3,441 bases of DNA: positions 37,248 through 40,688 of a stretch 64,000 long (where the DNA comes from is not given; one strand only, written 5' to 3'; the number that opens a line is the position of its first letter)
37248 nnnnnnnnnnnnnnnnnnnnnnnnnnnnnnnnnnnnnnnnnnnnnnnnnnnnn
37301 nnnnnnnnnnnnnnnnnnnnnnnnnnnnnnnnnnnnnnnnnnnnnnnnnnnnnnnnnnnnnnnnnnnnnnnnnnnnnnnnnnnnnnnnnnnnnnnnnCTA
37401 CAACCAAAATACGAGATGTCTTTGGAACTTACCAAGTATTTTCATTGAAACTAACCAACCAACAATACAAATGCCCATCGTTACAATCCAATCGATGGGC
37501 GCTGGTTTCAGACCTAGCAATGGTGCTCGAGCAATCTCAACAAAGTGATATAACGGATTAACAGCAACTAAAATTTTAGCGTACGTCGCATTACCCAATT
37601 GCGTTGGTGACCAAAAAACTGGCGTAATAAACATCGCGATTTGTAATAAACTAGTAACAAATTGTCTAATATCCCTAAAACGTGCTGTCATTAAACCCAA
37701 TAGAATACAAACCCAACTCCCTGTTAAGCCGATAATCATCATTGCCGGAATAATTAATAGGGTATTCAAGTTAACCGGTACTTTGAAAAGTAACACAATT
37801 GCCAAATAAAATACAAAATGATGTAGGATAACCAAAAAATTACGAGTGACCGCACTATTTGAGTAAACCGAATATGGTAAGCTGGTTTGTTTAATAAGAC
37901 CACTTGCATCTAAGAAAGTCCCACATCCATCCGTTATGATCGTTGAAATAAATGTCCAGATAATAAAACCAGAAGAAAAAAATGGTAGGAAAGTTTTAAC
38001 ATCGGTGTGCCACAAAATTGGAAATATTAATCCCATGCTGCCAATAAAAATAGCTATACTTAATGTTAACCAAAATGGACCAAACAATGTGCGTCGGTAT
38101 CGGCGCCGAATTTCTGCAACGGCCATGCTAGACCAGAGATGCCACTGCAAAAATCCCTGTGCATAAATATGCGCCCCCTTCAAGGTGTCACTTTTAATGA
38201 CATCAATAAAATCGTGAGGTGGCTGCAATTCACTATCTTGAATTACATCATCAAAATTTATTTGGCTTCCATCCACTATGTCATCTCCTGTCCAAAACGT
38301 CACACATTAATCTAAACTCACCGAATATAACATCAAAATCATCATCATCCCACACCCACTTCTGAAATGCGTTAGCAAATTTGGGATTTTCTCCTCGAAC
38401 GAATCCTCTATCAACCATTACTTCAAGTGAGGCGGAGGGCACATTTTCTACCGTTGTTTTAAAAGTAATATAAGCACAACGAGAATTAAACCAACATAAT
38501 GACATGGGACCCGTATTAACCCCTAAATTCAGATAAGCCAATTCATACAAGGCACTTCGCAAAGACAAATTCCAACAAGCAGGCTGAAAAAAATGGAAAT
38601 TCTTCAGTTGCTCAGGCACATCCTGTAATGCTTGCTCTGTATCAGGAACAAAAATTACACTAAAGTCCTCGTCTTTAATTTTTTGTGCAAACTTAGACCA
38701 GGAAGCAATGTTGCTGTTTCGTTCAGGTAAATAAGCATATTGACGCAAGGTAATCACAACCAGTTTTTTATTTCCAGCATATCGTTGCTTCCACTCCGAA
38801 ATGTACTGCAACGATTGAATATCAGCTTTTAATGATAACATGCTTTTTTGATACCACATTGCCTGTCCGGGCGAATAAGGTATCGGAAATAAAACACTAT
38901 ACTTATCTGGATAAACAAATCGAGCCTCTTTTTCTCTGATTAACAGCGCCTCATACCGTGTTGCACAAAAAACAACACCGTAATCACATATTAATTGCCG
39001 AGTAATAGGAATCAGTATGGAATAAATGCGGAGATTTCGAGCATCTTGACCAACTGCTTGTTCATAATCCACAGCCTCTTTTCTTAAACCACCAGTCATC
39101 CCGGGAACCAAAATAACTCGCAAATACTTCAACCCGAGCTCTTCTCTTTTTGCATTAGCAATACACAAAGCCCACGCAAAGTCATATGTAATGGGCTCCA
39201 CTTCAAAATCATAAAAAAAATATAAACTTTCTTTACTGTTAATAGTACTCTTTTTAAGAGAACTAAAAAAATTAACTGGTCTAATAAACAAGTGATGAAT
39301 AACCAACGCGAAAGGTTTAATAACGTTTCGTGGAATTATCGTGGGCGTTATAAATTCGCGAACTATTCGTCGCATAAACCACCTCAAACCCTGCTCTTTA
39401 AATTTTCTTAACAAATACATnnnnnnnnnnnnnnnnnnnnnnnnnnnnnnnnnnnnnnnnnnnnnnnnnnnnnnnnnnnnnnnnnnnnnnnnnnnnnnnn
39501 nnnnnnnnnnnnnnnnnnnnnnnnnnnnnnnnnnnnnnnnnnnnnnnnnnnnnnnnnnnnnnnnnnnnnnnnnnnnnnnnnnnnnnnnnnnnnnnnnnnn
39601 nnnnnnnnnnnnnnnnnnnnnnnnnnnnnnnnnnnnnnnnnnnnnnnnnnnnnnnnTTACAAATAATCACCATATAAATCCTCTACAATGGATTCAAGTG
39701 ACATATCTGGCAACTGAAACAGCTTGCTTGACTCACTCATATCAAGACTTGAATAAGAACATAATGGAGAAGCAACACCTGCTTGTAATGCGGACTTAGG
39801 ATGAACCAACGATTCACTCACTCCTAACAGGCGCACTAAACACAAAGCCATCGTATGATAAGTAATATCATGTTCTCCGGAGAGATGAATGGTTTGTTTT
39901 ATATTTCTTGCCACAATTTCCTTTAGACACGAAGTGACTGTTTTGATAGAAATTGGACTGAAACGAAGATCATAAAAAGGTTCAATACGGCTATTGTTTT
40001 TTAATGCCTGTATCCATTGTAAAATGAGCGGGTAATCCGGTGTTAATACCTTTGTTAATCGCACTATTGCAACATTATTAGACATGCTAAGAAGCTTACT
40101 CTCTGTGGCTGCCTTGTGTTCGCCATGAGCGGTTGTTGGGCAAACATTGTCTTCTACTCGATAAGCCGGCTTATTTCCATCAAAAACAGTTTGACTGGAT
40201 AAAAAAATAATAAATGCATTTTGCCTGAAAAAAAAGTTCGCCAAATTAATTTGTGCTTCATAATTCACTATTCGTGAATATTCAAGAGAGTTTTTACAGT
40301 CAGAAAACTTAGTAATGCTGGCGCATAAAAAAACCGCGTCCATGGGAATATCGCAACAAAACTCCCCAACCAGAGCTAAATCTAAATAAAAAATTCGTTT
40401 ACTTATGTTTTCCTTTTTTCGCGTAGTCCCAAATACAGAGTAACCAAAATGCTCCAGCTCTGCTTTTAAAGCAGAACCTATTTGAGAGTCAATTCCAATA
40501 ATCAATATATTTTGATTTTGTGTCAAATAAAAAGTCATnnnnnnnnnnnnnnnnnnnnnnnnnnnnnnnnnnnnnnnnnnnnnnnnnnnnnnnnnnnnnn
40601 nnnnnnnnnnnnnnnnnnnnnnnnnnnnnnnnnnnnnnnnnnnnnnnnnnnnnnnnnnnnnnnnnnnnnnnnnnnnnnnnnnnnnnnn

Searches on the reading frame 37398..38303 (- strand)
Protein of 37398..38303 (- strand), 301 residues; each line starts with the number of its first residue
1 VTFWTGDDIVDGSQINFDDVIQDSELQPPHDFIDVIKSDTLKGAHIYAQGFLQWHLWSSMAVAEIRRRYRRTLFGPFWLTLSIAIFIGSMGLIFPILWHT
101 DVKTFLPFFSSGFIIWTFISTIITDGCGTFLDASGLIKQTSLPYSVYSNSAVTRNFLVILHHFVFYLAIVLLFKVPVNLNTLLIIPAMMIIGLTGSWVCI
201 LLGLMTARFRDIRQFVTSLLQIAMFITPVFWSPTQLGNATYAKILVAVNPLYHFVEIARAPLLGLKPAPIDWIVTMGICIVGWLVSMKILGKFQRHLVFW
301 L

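Call 7: search_protein_families(library=pfam, proteins=[window:37398-38303:-], max_evalue=0.001)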
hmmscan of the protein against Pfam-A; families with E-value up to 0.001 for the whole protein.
window:37398-38303:- (301 aa): 1 family
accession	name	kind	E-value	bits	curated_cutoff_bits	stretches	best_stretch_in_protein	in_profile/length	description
PF01061.29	ABC2_membrane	-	1.6e-10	41.3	26.9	1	59-261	5-209/211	ABC-2 type transporter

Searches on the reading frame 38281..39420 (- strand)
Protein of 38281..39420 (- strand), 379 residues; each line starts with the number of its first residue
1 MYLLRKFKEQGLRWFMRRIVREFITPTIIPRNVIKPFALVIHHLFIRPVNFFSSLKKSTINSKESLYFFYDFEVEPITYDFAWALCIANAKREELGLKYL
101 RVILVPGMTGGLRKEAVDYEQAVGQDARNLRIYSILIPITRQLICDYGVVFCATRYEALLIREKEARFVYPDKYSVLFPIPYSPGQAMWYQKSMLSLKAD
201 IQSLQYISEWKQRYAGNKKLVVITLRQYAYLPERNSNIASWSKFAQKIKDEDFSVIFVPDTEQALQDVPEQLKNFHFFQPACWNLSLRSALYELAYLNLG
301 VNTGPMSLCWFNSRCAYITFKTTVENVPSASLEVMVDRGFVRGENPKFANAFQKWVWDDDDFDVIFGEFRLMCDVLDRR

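Call 7: search_protein_families(library=pfam, proteins=[window:38281-39420:-], max_evalue=0.001)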
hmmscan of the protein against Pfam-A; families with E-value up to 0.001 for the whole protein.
window:38281-39420:- (379 aa): 0 families

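Call 19: search_protein_families(library=pfam, proteins=[window:38281-39420:-], max_evalue=0.1)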
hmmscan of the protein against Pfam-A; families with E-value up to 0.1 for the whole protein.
window:38281-39420:- (379 aa): 0 families

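Call 54: find_homologous_proteins(query=window:38281-39420:-, max_evalue=0.00001)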
Query window:38281-39420:- (379 aa): 105 proteins with E <= 0.00001 among 1067 candidates.
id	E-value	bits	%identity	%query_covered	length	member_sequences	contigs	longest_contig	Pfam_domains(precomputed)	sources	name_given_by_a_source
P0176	9.7e-248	839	100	96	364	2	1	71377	-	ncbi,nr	ncbi:MAG: hypothetical protein Q8R24_08850 [Legionellaceae bacterium]|nr:hypothetical protein [Legio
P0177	1.5e-193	661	74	100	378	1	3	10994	-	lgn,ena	-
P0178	1.3e-155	536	59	100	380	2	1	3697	-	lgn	-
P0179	2.1e-154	532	61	99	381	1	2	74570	-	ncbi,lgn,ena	-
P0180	4.7e-154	531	59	99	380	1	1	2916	-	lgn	-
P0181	1.9e-152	526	59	99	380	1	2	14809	-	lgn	-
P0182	2.2e-152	526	61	96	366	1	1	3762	-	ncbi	-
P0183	1.1e-151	523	57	99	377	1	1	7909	-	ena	-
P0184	1.9e-151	523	60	99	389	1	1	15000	-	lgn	-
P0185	5.5e-151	521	60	96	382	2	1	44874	-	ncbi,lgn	-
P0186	8.0e-151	520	59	99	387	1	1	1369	-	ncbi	-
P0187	7.3e-149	514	57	100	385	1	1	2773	-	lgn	-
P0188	1.2e-148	513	59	98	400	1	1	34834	-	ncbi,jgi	jgi:hypothetical protein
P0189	2.8e-147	509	57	100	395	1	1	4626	-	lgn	-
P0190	3.5e-147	508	58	99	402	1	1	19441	-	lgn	-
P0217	1.7e-117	411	49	99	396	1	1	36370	-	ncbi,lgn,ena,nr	ncbi:MAG: hypothetical protein COB66_01560 [Coxiella sp. (in: Bacteria)]|nr:MAG: hypothetical protei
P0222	6.1e-111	389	48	99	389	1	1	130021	-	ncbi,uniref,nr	ncbi:hypothetical protein FIV31_00165 [Coxiella endosymbiont of Ornithodoros amblus]|uniref:hypothet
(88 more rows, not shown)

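Call 55: find_encoding_contigs(protein=P0222, flank=10000, max_places=2)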
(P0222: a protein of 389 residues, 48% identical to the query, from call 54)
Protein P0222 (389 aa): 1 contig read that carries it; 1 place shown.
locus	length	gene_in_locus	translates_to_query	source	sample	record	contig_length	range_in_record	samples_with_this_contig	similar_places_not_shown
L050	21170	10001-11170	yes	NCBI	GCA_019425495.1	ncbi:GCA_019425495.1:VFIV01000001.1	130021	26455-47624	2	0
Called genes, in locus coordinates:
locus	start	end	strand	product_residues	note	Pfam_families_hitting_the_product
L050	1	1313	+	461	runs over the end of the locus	PF00206:Lyase_1, PF08328:ASL_C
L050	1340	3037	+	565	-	PF00390:malic, PF03949:Malic_M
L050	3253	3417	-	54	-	-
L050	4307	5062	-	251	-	PF00005:ABC_tran, PF13304:AAA_21 (faint)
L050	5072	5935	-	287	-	PF01061:ABC2_membrane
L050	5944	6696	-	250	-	PF00106:adh_short, PF13561:adh_short_C2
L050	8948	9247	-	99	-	-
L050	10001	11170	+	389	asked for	-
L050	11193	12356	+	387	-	PF01041:DegT_DnrJ_EryC1, PF01053:Cys_Met_Meta_PP (weak), PF01212:Beta_elim_lyase (weak), PF00266:Aminotran_5 (faint)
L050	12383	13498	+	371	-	PF00155:Aminotran_1_2 (weak), PF00266:Aminotran_5 (weak), PF01041:DegT_DnrJ_EryC1, PF01053:Cys_Met_Meta_PP (weak)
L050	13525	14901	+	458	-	-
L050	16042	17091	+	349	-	PF00676:E1_dh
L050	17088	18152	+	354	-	PF02779:Transket_pyr, PF02780:Transketolase_C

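Call 56: find_encoding_contigs(protein=P0217, flank=10000, max_places=1)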
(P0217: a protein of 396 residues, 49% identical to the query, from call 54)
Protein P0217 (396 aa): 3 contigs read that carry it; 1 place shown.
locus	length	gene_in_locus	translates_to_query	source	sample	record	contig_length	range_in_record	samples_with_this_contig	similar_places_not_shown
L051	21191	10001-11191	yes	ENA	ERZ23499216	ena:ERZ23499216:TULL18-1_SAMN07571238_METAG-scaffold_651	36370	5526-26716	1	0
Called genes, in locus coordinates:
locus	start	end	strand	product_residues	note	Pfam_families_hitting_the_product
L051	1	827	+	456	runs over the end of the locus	-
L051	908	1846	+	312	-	PF01408:GFO_IDH_MocA, PF02894:GFO_IDH_MocA_C, PF22725:GFO_IDH_MocA_C3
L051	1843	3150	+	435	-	PF03721:UDPG_MGDP_dh_N, PF00984:UDPG_MGDP_dh, PF03720:UDPG_MGDP_dh_C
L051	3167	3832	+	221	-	PF13489:Methyltransf_23, PF02353:CMAS (weak), PF07021:MetW (weak), PF13847:Methyltransf_31, PF08241:Methyltransf_11, PF08242:Methyltransf_12, PF13649:Methyltransf_25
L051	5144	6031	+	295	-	PF01370:Epimerase, PF04321:RmlD_sub_bind, PF16363:GDP_Man_Dehyd (faint)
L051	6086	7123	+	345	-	PF00676:E1_dh, PF13292:DXP_synthase_N (weak)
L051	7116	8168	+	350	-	PF02779:Transket_pyr, PF02780:Transketolase_C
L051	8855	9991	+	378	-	PF00685:Sulfotransfer_1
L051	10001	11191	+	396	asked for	-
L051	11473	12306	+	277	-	PF13292:DXP_synthase_N (faint), PF00456:Transketolase_N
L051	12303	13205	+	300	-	PF02779:Transket_pyr, PF02780:Transketolase_C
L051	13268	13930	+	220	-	PF13489:Methyltransf_23, PF08241:Methyltransf_11, PF08242:Methyltransf_12, PF13649:Methyltransf_25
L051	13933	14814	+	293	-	PF01370:Epimerase, PF04321:RmlD_sub_bind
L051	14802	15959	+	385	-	PF13489:Methyltransf_23, PF08241:Methyltransf_11 (weak), PF08242:Methyltransf_12 (weak), PF13649:Methyltransf_25 (faint)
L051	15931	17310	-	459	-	-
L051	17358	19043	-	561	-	PF14306:PUA_2, PF01747:ATP-sulfurylase, PF01583:APS_kinase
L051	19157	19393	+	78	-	PF09834:DUF2061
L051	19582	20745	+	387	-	PF13489:Methyltransf_23, PF13649:Methyltransf_25 (weak), PF13847:Methyltransf_31 (weak), PF08241:Methyltransf_11 (weak), PF08242:Methyltransf_12 (weak)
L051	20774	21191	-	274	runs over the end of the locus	PF27507:DjlA_TM, PF05099:TerB, PF00226:DnaJ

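Call 58: list_cluster_members(proteins=[L050:13525-14901:+, P0222, L051:15931-17310:-])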
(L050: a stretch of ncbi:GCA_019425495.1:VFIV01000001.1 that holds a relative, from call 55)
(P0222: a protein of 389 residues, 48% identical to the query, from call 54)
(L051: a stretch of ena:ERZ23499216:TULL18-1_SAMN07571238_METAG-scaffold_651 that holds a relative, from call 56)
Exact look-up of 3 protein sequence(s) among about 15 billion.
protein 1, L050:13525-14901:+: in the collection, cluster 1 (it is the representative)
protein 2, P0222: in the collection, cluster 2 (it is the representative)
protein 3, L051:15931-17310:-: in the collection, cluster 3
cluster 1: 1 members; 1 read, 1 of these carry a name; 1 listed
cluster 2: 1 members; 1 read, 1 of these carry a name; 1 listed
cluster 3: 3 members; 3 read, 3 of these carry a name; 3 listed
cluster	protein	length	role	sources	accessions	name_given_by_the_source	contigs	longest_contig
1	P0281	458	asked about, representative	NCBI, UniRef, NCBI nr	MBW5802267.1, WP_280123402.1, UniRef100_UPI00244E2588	hypothetical protein FIV31_00180 [Coxiella endosymbiont of Ornithodoros amblus] | hypothetical protein n=1 Tax=Coxiella endosymbiont of Ornithodoros amblus TaxID=1656166 ... | hypothetical protein [Coxiella endosymbiont of Ornithodoros amblus]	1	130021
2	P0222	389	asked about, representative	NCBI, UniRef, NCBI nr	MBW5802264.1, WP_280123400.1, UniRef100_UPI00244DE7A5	hypothetical protein FIV31_00165 [Coxiella endosymbiont of Ornithodoros amblus] | hypothetical protein n=1 Tax=Coxiella endosymbiont of Ornithodoros amblus TaxID=1656166 ... | hypothetical protein [Coxiella endosymbiont of Ornithodoros amblus]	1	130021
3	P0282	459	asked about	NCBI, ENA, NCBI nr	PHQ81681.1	MAG: hypothetical protein COB66_01590 [Coxiella sp. (in: Bacteria)] | MAG: hypothetical protein COB66_01590 [Coxiella sp. (in: g-proteobacteria)]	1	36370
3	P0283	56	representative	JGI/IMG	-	copper chaperone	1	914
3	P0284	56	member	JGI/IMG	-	copper chaperone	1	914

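Call 70: predict_structure(alignment_id=A5)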
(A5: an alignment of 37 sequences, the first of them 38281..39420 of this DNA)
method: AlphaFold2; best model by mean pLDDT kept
length: 379 residues; sequences in the alignment: 37
mean_pLDDT: 89.6   pTM: 0.87
mean pLDDT of the five models: 89.6, 89.1, 89.0, 88.0, 86.3
residues with pLDDT >= 90: 252; 70-90: 90; 50-70: 36; < 50: 1
segments of 3 or more residues with pLDDT < 50: none
pLDDT, mean of each block of 10 residues (from residue 1): 72 79 68 66 68 58 90 94 98 97 94 89 90 94 96 96 92 90 91 95 97 95 93 94 95 95 87 94 94 98 91 97 87 90 94 96 98 95
secondary structure, 60 per line:
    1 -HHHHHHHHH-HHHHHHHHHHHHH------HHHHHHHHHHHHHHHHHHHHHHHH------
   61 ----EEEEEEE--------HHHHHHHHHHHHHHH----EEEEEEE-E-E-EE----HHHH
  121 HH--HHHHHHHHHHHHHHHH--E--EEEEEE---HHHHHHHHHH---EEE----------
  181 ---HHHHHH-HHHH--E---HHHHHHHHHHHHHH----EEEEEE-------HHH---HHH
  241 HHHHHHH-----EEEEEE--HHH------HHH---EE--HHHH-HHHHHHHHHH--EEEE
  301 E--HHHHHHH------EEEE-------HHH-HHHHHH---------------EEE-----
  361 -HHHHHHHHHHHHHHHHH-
elements in order: H2-10 H12-24 H31-54 E65-71 H80-94 E99-105 H117-122 H125-140 E146-151 H155-164 E168-170 H184-189 H191-194 H201-214 E219-224 H238-247 E253-258 H280-283 H285-294 E297-301 H304-310 E317-320 H332-337 E353-355 H362-378

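Call 72: fold_search(model_id=the predicted structure, library=pdb)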
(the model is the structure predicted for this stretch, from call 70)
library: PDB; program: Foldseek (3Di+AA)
matches with E <= 10: 1204; with E <= 0.001: 9
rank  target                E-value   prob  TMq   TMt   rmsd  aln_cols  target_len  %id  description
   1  3tov_A                4.7e-06  1.00  0.44  0.47  10.7       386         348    9  The crystal structure of the glycosyl transferase family 9 from Veillonella parvula DSM 2008 (released 2011-09-21)
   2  3tov_B                5.3e-05  1.00  0.41  0.45  11.2       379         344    9  The crystal structure of the glycosyl transferase family 9 from Veillonella parvula DSM 2008 (released 2011-09-21)
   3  3l7l_D                7.5e-05  0.99  0.29  0.28  14.3       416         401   10  Structure of the Wall Teichoic Acid Polymerase TagF, H444N + CDPG (30 minute soak) (released 2010-04-28)
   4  3l7j_D                2.7e-04  0.96  0.28  0.27  13.8       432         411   10  Structure of the Wall Teichoic Acid Polymerase TagF, H444N variant (released 2010-04-28)
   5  3l7j_C                4.0e-04  0.95  0.28  0.26  15.8       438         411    9  Structure of the Wall Teichoic Acid Polymerase TagF, H444N variant (released 2010-04-28)
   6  3l7i_A                5.7e-04  0.93  0.27  0.26  15.1       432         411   10  Structure of the Wall Teichoic Acid Polymerase TagF (released 2010-04-28)
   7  3l7k_B                6.7e-04  0.96  0.30  0.28  14.0       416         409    9  Structure of the Wall Teichoic Acid Polymerase TagF, H444N + CDPG (15 minute soak) (released 2010-04-28)
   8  3l7m_A                6.7e-04  0.95  0.30  0.28  14.4       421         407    8  Structure of the Wall Teichoic Acid Polymerase TagF, H548A (released 2010-04-28)
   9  3l7m_D                9.0e-04  0.92  0.29  0.27  16.0       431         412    9  Structure of the Wall Teichoic Acid Polymerase TagF, H548A (released 2010-04-28)
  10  2x0f_A                1.3e-03  0.97  0.26  0.26  13.5       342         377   10  Structure of WsaF in complex with dTDP-beta-L-Rha (released 2010-02-02)
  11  3ot5_D                1.3e-03  0.96  0.34  0.34  13.2       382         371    9  2.2 Angstrom Resolution Crystal Structure of putative UDP-N-acetylglucosamine 2-epimerase from Listeria monocytogenes (released 2010-09-22)
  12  8ahe_A                2.0e-03  0.97  0.34  0.35  12.1       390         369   10  PAC-FragmentDEL: Photoactivated covalent capture of DNA encoded fragments for hit discovery (released 2022-09-14)
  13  3l7m_B                2.1e-03  0.89  0.30  0.28  15.9       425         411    9  Structure of the Wall Teichoic Acid Polymerase TagF, H548A (released 2010-04-28)
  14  3beo_A                2.1e-03  0.87  0.28  0.28  13.6       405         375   11  A Structural Basis for the allosteric regulation of non-hydrolyzing UDP-GlcNAc 2-epimerases (released 2008-02-19)
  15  3l7i_D                2.4e-03  0.77  0.26  0.25  15.2       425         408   11  Structure of the Wall Teichoic Acid Polymerase TagF (released 2010-04-28)
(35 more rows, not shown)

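Call 82: search_protein_families(library=pfam, proteins=[L050:13525-14901:+], max_evalue=0.001)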
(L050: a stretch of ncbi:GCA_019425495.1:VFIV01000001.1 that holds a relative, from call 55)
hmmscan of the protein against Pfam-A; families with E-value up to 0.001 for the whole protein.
L050:13525-14901:+ (458 aa): 0 families

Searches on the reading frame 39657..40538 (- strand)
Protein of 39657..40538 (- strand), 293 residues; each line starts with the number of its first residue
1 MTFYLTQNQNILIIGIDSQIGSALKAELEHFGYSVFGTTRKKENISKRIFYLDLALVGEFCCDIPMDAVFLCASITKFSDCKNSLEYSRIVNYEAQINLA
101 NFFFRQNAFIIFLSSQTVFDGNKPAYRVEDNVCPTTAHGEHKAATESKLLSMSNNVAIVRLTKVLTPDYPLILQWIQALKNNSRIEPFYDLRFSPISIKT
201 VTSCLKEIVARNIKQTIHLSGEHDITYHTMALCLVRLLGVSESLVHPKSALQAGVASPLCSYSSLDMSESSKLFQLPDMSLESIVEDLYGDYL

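Call 7: search_protein_families(library=pfam, proteins=[window:39657-40538:-], max_evalue=0.001)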
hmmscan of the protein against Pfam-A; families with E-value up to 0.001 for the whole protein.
window:39657-40538:- (293 aa): 2 families
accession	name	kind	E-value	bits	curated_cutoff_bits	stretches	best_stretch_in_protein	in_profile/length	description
PF04321.23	RmlD_sub_bind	-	4e-30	105.3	27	1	10-287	2-280/287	RmlD substrate binding domain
PF01370.27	Epimerase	-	4.5e-11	43.1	20.9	1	11-168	1-176/240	NAD dependent epimerase/dehydratase family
